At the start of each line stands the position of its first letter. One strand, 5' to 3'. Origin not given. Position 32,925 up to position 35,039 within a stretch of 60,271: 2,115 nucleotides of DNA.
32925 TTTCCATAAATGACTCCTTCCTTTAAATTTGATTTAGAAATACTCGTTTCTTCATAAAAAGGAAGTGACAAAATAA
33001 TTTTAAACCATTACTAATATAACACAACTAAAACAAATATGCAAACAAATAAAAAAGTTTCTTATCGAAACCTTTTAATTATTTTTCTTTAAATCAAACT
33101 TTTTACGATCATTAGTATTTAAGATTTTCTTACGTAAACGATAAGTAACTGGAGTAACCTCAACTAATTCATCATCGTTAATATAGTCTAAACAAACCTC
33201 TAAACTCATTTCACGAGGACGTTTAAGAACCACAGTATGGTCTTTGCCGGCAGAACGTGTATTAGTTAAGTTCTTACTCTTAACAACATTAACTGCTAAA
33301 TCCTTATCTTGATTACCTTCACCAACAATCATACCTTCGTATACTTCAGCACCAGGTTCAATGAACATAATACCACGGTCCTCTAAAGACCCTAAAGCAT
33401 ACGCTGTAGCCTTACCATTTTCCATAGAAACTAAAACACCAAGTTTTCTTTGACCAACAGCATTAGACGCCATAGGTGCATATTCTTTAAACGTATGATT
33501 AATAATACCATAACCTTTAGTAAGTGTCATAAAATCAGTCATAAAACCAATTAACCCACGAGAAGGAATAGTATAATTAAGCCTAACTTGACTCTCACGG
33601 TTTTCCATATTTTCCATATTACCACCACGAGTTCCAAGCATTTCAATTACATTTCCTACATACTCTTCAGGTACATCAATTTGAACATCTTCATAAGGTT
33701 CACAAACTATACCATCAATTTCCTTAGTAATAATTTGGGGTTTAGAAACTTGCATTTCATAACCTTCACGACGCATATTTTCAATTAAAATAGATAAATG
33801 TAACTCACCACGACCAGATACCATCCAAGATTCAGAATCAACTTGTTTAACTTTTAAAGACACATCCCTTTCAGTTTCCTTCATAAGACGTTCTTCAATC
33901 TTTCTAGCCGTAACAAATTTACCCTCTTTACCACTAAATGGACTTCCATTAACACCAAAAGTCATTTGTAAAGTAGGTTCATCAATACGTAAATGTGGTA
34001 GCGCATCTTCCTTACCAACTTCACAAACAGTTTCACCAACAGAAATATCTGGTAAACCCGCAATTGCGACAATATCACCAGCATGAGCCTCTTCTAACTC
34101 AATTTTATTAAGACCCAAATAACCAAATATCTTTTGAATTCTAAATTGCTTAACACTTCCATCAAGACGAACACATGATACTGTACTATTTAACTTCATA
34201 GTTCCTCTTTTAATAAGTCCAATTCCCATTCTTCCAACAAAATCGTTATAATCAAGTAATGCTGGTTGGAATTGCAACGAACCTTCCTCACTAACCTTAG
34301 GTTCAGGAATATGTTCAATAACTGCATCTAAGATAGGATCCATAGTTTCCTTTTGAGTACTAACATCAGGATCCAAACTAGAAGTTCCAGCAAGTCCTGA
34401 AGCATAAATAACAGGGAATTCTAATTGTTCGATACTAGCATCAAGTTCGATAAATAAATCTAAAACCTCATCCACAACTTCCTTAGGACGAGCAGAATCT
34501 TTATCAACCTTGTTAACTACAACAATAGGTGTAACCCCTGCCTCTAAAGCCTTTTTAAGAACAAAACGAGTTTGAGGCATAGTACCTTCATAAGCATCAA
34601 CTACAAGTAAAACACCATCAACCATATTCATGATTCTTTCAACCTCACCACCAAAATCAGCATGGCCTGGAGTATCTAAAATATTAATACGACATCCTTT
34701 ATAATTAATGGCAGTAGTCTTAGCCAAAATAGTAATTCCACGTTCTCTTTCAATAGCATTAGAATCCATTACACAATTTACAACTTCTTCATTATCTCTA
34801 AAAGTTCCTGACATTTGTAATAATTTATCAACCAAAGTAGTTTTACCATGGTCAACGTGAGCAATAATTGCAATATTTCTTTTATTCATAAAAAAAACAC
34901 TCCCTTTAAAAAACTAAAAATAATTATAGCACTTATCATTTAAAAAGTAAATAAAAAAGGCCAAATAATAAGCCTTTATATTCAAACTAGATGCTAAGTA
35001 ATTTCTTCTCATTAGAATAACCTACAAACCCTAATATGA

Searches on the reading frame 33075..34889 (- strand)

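Call 59: search_protein_families(library=pfam, proteins=[window:33075-34889:-], max_evalue=0.00001)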
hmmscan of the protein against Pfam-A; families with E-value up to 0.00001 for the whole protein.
window:33075-34889:- (604 aa): 7 families
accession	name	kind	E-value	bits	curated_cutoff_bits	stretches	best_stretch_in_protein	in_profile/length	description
PF00009.33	GTP_EFTU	-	8.5e-56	189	26.5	1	3-195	3-187/188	Elongation factor Tu GTP binding domain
PF21018.2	BipA_C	-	7.5e-46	154.9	23.8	1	484-591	2-109/110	TypA/BipA C-terminal domain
PF00679.30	EFG_C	-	3.8e-26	91.4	27.9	1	395-477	2-85/89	Elongation factor G C-terminus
PF03144.31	GTP_EFTU_D2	-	2.6e-11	44.2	30.3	1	219-289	1-73/73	Elongation factor Tu domain 2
PF22042.2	EF-G_D2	-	1.4e-08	35.2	27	1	215-291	12-84/84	Elongation factor G domain 2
PF14492.12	EFG_III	-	1.3e-06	28.8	27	1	329-381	19-73/75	Elongation Factor G, domain III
PF01926.29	MMR_HSR1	-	2.4e-06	28.1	21.9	1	6-127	2-113/113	50S ribosome-binding GTPase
